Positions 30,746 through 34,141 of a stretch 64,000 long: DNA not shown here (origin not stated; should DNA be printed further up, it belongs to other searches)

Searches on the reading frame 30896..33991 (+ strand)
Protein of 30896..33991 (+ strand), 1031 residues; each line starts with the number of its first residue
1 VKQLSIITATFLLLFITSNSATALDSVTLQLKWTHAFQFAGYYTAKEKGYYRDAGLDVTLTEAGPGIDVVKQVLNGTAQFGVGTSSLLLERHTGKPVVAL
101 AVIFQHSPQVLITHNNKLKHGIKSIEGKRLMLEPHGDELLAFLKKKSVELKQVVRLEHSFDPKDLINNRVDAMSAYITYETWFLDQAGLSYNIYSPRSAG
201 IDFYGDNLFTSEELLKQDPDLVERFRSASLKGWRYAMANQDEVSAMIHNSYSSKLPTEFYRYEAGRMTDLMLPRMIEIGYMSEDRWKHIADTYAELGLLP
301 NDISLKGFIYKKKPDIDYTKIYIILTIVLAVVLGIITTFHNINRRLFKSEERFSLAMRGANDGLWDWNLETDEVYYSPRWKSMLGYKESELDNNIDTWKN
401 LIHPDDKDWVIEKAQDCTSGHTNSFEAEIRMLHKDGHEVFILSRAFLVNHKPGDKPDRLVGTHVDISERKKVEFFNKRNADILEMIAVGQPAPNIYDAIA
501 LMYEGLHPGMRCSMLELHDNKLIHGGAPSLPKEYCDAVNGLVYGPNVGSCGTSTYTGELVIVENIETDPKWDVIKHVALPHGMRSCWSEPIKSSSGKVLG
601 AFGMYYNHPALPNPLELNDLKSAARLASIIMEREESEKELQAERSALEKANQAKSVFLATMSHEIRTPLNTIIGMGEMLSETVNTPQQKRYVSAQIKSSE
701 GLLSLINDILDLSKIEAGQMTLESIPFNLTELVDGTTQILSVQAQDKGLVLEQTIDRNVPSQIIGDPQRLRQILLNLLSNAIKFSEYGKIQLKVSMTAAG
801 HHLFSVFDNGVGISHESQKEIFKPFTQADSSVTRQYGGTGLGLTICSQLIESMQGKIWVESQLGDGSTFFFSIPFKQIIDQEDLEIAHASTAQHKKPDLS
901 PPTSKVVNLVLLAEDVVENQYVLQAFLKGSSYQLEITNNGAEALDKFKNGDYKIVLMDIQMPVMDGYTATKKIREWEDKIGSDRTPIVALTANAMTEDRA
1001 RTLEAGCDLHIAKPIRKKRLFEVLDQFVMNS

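Call 18: search_protein_families(library=pfam, proteins=[window:30896-33991:+], max_evalue=0.001)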
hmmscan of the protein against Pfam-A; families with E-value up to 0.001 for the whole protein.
window:30896-33991:+ (1031 aa): 7 families
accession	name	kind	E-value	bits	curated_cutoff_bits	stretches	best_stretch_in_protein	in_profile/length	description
PF09084.16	NMT1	-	6.4e-43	147.6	20.5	1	37-242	2-215/216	NMT1/THI5 like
PF02518.31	HATPase_c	-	1.3e-29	103.3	26.4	1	765-876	1-110/111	Histidine kinase-, DNA gyrase B-, and HSP90-like ATPase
PF00072.30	Response_reg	-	5.6e-22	78.4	30.2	1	910-1024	1-110/111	Response regulator receiver domain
PF08447.18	PAS_3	-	1.6e-20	73.6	25.6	1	374-463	2-89/89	PAS fold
PF00512.31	HisKA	-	3e-20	72.5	26.9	1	654-718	2-66/66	His Kinase A (phospho-acceptor) domain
PF13185.12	GAF_2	-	1.4e-09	38.7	28.6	1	510-632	20-136/136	GAF domain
PF01590.32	GAF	-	1.5e-06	29.2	22.4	1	538-629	44-131/133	GAF domain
